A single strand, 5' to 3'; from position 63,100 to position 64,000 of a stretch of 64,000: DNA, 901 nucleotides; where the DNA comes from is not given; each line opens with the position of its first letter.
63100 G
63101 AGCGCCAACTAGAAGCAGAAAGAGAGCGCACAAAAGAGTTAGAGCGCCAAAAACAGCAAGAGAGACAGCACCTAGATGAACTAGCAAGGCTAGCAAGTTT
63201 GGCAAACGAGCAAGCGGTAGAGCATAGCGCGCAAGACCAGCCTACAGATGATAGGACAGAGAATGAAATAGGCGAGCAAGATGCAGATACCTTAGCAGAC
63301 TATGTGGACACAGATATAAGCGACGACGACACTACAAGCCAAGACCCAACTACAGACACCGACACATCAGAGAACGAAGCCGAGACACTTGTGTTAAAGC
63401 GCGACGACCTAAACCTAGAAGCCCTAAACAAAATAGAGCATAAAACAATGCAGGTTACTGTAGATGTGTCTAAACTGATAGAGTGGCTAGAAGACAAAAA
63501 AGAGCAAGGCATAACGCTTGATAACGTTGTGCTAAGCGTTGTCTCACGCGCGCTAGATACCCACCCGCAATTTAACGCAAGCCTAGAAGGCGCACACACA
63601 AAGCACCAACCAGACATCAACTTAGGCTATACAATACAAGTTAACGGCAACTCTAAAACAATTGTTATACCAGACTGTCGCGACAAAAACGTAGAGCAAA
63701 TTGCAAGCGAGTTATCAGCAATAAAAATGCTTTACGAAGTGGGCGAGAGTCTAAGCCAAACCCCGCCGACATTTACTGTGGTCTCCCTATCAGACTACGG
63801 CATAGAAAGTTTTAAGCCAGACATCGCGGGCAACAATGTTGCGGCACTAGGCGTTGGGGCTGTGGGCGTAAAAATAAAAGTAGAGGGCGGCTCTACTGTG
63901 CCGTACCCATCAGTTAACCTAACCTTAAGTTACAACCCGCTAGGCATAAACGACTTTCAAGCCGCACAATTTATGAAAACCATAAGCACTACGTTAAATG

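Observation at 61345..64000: E2 acyltransferase-like pseudoenzyme: a PSBD, a charged linker of roughly 680 aa and a His-less catalytic domain, missed by the ORF track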

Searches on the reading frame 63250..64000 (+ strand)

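Call 7: search_solved_structures(query=window:63295-64000:+, max_evalue=0.01, show_alignments=3)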
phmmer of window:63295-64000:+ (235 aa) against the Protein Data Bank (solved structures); distinct sequences matched with E-value up to 0.01: 17.
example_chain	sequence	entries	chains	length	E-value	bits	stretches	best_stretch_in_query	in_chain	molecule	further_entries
6zzn_A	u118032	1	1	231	7.5e-08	35.5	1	97-229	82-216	Dihydrolipoyllysine-residue acyltransferase component of branched-chain alpha-ketoacid deh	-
8osy_A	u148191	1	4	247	9.1e-08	35.2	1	73-234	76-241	Dihydrolipoyllysine-residue acetyltransferase component of pyruvate dehydrogenase complex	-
3l60_A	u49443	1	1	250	9.2e-08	35.2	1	97-229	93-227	BRANCHED-CHAIN ALPHA-KETO ACID DEHYDROGENASE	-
4n72_A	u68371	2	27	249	9.4e-08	35.2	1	73-234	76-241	Pyruvate dehydrogenase (Dihydrolipoyltransacetylase component) | Dihydrolipoyllysine-residue acetyltransferase component of pyruvate dehydrogenase complex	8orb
7b9k_A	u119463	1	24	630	4.5e-07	32.9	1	73-234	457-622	Dihydrolipoyllysine-residue acetyltransferase component of pyruvate dehydrogenase complex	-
1dpd_A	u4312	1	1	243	1e-06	31.8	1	70-231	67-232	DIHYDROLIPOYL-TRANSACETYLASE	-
1eaa_A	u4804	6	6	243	1.5e-06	31.2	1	69-231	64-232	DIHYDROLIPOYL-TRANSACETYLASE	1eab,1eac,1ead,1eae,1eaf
1dpb_A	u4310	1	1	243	2.6e-06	30.4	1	70-231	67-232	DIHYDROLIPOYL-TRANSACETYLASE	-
1dpc_A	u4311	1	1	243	9.4e-06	28.6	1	70-231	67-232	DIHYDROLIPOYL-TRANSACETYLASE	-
6h60_A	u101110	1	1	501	1.4e-05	28.1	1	46-233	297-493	Pyruvate dehydrogenase protein X component, mitochondrial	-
3mae_A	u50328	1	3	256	1.8e-05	27.7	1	45-231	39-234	2-oxoisovalerate dehydrogenase E2 component, dihydrolipoamide acetyltransferase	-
6zzi_A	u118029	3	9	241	4.8e-05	26.3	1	78-232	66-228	Dihydrolipoyllysine-residue acetyltransferase component of pyruvate dehydrogenase complex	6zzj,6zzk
6zzl_A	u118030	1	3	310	9e-05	25.4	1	78-232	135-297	Dihydrolipoyllysine-residue acetyltransferase component of pyruvate dehydrogenase complex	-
1b5s_A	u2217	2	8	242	0.00022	24.1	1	47-225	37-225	DIHYDROLIPOAMIDE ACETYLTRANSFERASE | Dihydrolipoyllysine-residue acetyltransferase component of pyruvate dehydrogenase complex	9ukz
3duf_I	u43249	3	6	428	0.00094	22.1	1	47-224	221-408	Dihydrolipoyllysine-residue acetyltransferase component of pyruvate dehydrogenase complex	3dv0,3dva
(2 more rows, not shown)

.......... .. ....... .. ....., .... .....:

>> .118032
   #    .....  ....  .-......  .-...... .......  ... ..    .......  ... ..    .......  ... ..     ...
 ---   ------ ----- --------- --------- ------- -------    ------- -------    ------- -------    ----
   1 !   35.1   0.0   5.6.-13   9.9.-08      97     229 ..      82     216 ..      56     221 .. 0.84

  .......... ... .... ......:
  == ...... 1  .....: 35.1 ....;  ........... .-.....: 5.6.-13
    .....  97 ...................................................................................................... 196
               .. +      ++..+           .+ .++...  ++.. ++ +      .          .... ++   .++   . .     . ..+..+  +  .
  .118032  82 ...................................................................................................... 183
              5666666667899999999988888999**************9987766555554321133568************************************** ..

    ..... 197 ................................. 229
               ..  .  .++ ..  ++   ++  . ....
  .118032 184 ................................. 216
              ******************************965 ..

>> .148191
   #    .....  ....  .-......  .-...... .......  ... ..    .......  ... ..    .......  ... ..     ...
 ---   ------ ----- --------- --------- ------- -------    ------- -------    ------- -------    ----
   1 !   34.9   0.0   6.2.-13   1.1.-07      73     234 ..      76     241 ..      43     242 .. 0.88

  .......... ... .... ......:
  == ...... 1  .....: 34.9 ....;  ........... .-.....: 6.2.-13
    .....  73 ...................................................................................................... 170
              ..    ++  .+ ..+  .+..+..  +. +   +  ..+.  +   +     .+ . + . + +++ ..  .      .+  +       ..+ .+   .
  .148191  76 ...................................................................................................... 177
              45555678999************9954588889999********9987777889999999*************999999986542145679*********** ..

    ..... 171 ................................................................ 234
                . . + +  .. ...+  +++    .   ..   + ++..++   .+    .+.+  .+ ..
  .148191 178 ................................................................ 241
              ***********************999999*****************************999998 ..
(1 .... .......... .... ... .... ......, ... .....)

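Call 10: find_homologous_proteins(query=window:63250-64000:+)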
Query window:63250-64000:+: 487 candidates shared short words with the query, none scored E <= 0.001.

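Call 22: search_protein_representatives(protein=window:63322-64000:+)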
Query: 226 residues. Proteins with E-value up to 0.001 (for the whole library): 2827; up to 1e-10: 102; up to 1e-30: 0. The best 150 are listed.
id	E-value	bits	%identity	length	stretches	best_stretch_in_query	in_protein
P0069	5.2e-16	75.3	30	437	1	40-223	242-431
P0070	6.8e-16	74.9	34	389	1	34-223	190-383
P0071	1.0e-15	74.3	30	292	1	40-224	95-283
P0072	2.9e-15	72.8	29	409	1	37-222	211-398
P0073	2.9e-14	69.5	29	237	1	33-224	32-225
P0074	4.1e-14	69.1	28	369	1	30-225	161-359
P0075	4.6e-14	68.9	30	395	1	61-219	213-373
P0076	7.1e-14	68.3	29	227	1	42-222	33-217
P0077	9.2e-14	67.9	31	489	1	5-222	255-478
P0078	1.0e-13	67.7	30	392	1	33-223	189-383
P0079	1.4e-13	67.4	32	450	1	8-222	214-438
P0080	1.4e-13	67.4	34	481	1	62-218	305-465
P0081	1.4e-13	67.3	33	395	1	54-222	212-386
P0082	1.6e-13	67.1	31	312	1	54-222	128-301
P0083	1.8e-13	67.0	28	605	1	8-223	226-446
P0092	1.4e-12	64.1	28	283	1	35-224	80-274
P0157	6.3e-11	58.7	30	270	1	62-223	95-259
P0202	3.0e-10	56.5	26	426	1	62-222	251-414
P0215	4.2e-10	56.0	30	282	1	62-225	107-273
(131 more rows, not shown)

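Call 24: predict_structure(protein=window:63322-64000:+)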
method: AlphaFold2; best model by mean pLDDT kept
length: 226 residues; sequences in the alignment: 1
mean_pLDDT: 44.3   pTM: 0.44
mean pLDDT of the five models: 44.3, 38.4, 35.7, 33.5, 29.8
residues with pLDDT >= 90: 0; 70-90: 2; 50-70: 82; < 50: 142
segments of 3 or more residues with pLDDT < 50: 10-38, 85-196
pLDDT, mean of each block of 10 residues (from residue 1): 56 40 32 44 58 65 60 57 42 31 37 40 42 36 34 31 25 28 39 45 56 65 65
secondary structure, 60 per line:
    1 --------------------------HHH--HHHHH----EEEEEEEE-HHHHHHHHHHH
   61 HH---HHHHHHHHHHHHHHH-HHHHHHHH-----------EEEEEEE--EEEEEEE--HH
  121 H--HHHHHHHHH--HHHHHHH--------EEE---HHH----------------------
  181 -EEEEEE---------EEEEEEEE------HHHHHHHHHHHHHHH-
elements in order: H32-36 E41-48 H50-62 H66-80 H82-89 E101-107 E110-116 H124-132 H135-141 E150-152 E182-187 E197-204 H211-225

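Call 27: find_related_loci(query=window:63322-64000:+, collection=genome_contigs, flank=10000)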
Query window:63322-64000:+ (226 aa) in genome_contigs; peptide patterns used: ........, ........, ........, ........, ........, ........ (x = any residue, [..] = any of these).
49 stretches matched a pattern, but none encodes a relative of the query by tblastn (E <= 1e-3).

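Call 29: find_related_loci(query=window:63322-64000:+, collection=metagenome_contigs, flank=10000)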
Query window:63322-64000:+ (226 aa) in metagenome_contigs; peptide patterns used: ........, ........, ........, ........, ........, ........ (x = any residue, [..] = any of these).
65 stretches matched a pattern, but none encodes a relative of the query by tblastn (E <= 1e-3).

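Call 38: find_encoding_contigs(protein=P0202, flank=8000, max_places=4)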
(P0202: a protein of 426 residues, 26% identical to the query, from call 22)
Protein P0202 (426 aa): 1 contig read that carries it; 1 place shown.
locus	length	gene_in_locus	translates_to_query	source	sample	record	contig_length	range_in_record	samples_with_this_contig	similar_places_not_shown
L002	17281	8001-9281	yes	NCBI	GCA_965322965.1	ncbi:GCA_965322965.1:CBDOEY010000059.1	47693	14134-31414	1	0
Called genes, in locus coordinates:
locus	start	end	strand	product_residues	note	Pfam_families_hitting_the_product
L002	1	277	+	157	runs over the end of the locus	PF04472:SepF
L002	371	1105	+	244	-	PF05103:DivIVA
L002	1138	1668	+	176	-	PF01252:Peptidase_A8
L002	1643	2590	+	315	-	PF01479:S4, PF00849:PseudoU_synth_2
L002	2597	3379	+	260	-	PF08282:Hydrolase_3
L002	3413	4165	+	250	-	PF05116:S6PP, PF08282:Hydrolase_3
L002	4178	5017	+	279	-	PF08282:Hydrolase_3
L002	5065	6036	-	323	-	PF02588:YitT_membrane, PF10035:DUF2179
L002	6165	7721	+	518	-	PF01554:MatE, PF01943:Polysacc_synt, PF01554:MatE (weak)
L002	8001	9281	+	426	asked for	PF02817:E3_binding (weak), PF00198:2-oxoacid_dh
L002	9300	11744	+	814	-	PF00676:E1_dh, PF02779:Transket_pyr, PF02780:Transketolase_C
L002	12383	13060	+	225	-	-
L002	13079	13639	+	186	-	PF04542:Sigma70_r2, PF07638:Sigma70_ECF (weak), PF08281:Sigma70_r4_2, PF04545:Sigma70_r4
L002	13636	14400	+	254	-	-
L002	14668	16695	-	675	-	PF02254:TrkA_N (faint), PF07993:NAD_binding_4 (faint), PF01073:3Beta_HSD, PF01370:Epimerase, PF02719:Polysacc_synt_2, PF04321:RmlD_sub_bind, PF16363:GDP_Man_Dehyd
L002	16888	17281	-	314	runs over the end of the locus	PF01145:Band_7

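Call 39: find_encoding_contigs(protein=P0075, flank=8000, max_places=4)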
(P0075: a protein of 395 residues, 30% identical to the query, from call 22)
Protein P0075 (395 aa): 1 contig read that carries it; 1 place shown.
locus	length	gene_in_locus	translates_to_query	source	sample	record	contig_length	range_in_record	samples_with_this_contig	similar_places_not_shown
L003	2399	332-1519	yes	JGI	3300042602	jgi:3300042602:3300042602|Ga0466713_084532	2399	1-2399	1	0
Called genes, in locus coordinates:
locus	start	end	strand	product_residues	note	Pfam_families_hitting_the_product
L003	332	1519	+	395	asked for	PF02817:E3_binding, PF00198:2-oxoacid_dh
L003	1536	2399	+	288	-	?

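Call 40: search_protein_families(library=pfam, proteins=[L003:1536-2399:+], max_evalue=0.0001)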
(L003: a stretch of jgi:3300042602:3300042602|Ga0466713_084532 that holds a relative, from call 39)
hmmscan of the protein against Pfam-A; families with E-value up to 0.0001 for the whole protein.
L003:1536-2399:+ (288 aa): 8 families
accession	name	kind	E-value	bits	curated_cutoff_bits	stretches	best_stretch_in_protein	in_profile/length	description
PF07992.20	Pyr_redox_2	-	1e-36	127.3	26.1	1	8-287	1-249/291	Pyridine nucleotide-disulphide oxidoreductase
PF00070.33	Pyr_redox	-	9.2e-17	61.8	22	1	181-253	1-74/82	Pyridine nucleotide-disulphide oxidoreductase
PF03486.20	HI0933_like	-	2.3e-08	34.2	50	0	9-40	2-33/244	HI0933-like protein Rossmann domain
PF00890.30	FAD_binding_2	-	2e-07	31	20.4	0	9-41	1-33/414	FAD binding domain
PF12831.13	FAD_oxidored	-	1.4e-06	28.3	27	1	9-45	1-38/416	FAD dependent oxidoreductase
PF13738.12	Pyr_redox_3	-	1.9e-06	27.8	30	0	124-208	111-193/305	Pyridine nucleotide-disulphide oxidoreductase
PF13450.12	NAD_binding_8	-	3.3e-06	27.7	21.9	0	12-45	1-35/68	NAD(P)-binding Rossmann-like domain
PF01134.28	GIDA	-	6e-05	22.7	22.1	0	9-39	1-31/391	Glucose inhibited division protein A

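Call 55: predict_structure(alignment_id=A4)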
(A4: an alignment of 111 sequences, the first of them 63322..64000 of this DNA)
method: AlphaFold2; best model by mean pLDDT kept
length: 226 residues; sequences in the alignment: 111
mean_pLDDT: 88.1   pTM: 0.81
mean pLDDT of the five models: 88.1, 88.1, 87.7, 87.4, 87.2
residues with pLDDT >= 90: 163; 70-90: 26; 50-70: 23; < 50: 14
segments of 3 or more residues with pLDDT < 50: 10-19
pLDDT, mean of each block of 10 residues (from residue 1): 53 45 55 70 98 97 97 98 95 94 90 94 97 91 86 95 95 97 96 97 96 98 97
secondary structure, 60 per line:
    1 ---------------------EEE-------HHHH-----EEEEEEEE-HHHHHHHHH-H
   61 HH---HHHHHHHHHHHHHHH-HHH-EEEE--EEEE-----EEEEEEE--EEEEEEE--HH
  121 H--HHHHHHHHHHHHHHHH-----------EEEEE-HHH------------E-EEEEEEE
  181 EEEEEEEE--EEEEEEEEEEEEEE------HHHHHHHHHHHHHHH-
elements in order: E22-24 H32-35 E41-48 H50-58 H66-80 E86-89 E92-95 E101-107 E110-116 H124-139 E151-155 E174-188 E191-204 H211-225

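Call 57: fold_search(model_id=the predicted structure, library=pdb)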
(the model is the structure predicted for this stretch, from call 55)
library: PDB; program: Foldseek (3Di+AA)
matches with E <= 10: 868; with E <= 0.001: 148
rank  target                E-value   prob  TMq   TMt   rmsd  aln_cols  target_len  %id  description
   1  4n72_B                5.3e-19  1.00  0.80  0.74   2.6       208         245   24  Catalytic domain from dihydrolipoamide acetyltransferase of pyruvate dehydrogenase from Escherichia coli (released 2014-04-23)
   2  3mae_A                6.7e-19  1.00  0.79  0.77   1.9       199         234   24  CRYSTAL STRUCTURE OF PROBABLE DIHYDROLIPOAMIDE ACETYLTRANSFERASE FROM LISTERIA MONOCYTOGENES 4b F2365 (released 2010-04-07)
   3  9njt_A                9.1e-19  1.00  0.78  0.76   2.3       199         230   23  Structure of native octahedral assembly of D. discoideum Odo2 (released 2025-03-12)
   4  3mae_C                9.6e-19  1.00  0.79  0.75   2.0       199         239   24  CRYSTAL STRUCTURE OF PROBABLE DIHYDROLIPOAMIDE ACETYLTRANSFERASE FROM LISTERIA MONOCYTOGENES 4b F2365 (released 2010-04-07)
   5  7b9k_A                1.0e-18  1.00  0.78  0.56  16.1       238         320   24  Cryo-EM structure of the dihydrolipoyl transacetylase cubic core of the E. coli pyruvate dehydrogenase complex includi (released 2021-08-11)
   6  9a5h_B                1.2e-18  1.00  0.78  0.41  19.9       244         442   22  Integrative model of DLDH1-ODP2 by crosslinking MS and deep learning (released 2024-09-18)
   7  3mae_B                1.9e-18  1.00  0.78  0.73   2.2       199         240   25  CRYSTAL STRUCTURE OF PROBABLE DIHYDROLIPOAMIDE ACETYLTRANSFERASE FROM LISTERIA MONOCYTOGENES 4b F2365 (released 2010-04-07)
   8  6zzn                  3.4e-18  1.00  0.80  0.80   1.7       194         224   23  Crystal structure of the cubic catalytic core of the Mycobacterium tuberculosis branched-chain alphaketoacid acyltransfe (released 2021-08-18)
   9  1dpb                  3.7e-18  1.00  0.78  0.73   2.0       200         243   22  CRYSTALLOGRAPHIC AND ENZYMATIC INVESTIGATIONS ON THE ROLE OF SER558, HIS610 AND ASN614 IN THE CATALYTIC MECHANISM OF AZO (released 1995-04-20)
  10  4n72_A                4.7e-18  1.00  0.79  0.73  16.0       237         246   24  Catalytic domain from dihydrolipoamide acetyltransferase of pyruvate dehydrogenase from Escherichia coli (released 2014-04-23)
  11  8eqn                  4.9e-18  1.00  0.76  0.74   3.9       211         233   23  BG505 UFO-E2p-L4P nanoparticle reconstructed by focused refinement with a mask around the nanoparticle core (released 2023-04-19)
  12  1eaa                  5.3e-18  1.00  0.78  0.73   2.1       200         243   24  ATOMIC STRUCTURE OF THE CUBIC CORE OF THE PYRUVATE DEHYDROGENASE MULTIENZYME COMPLEX (released 1993-10-31)
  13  3l60                  5.9e-18  1.00  0.78  0.77   2.2       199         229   23  Crystal structure of branched-chain alpha-keto acid dehydrogenase subunit e2 from mycobacterium tuberculosis (released 2010-01-05)
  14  4n72_C                1.2e-17  1.00  0.79  0.73  15.8       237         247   24  Catalytic domain from dihydrolipoamide acetyltransferase of pyruvate dehydrogenase from Escherichia coli (released 2014-04-23)
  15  1b5s_A                1.2e-17  1.00  0.78  0.73   2.0       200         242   24  DIHYDROLIPOYL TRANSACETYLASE (E.C.2.3.1.12) CATALYTIC DOMAIN (RESIDUES 184-425) FROM BACILLUS STEAROTHERMOPHILUS (released 1999-02-16)
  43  6h60                  6.3e-16  1.00  0.77  0.75   2.7       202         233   20  pseudo-atomic structural model of the E3BP component of the human pyruvate dehydrogenase multienzyme complex (released 2019-06-05)
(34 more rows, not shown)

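Call 67: find_encoding_contigs(protein=P0092, flank=10000, max_places=5)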
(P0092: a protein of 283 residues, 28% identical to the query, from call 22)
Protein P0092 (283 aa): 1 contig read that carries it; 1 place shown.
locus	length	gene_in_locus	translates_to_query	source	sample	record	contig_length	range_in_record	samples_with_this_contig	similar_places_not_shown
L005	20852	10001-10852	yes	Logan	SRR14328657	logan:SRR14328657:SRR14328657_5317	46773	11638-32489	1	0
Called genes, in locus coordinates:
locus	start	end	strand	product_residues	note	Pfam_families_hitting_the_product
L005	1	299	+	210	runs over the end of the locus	PF00730:HhH-GPD, PF00633:HHH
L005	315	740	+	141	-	PF08897:DUF1841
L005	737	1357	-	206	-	PF00117:GATase, PF01174:SNO (weak)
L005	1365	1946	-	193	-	PF00475:IGPD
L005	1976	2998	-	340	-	PF01118:Semialdhyde_dh, PF02774:Semialdhyde_dhC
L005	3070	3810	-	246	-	PF01784:DUF34_NIF3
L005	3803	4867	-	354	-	PF00155:Aminotran_1_2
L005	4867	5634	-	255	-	PF08543:Phos_pyr_kin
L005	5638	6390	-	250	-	PF13462:Thioredoxin_4 (weak), PF01323:DSBA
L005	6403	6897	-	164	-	PF01288:HPPK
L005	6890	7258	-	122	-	PF02152:FolB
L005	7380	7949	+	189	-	PF02660:G3P_acyltransf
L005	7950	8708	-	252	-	PF01061:ABC2_membrane, PF12698:ABC2_membrane_3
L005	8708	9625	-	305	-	PF00005:ABC_tran, PF13304:AAA_21 (faint)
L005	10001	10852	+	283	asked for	PF02817:E3_binding, PF00198:2-oxoacid_dh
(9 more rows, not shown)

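Call 78: find_encoding_contigs(protein=P0157, flank=6000, max_places=3)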
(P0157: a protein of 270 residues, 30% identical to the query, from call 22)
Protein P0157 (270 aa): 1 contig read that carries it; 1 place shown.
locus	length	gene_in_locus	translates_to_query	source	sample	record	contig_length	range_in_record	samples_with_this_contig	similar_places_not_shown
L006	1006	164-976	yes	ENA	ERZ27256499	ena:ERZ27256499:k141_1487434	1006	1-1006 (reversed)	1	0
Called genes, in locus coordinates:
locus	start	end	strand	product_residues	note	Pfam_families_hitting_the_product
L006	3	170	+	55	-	?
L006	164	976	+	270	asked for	PF02817:E3_binding, PF00198:2-oxoacid_dh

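Call 79: find_encoding_contigs(protein=P0215, flank=6000, max_places=3)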
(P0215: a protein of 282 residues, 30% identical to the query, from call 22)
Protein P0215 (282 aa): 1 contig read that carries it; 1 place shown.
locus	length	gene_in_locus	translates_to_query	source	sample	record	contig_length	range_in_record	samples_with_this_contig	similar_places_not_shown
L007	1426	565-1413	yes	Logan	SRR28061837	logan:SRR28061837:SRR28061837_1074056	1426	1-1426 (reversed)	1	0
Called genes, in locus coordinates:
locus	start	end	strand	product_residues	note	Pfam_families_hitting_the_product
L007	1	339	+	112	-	?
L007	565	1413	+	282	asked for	PF02817:E3_binding, PF00198:2-oxoacid_dh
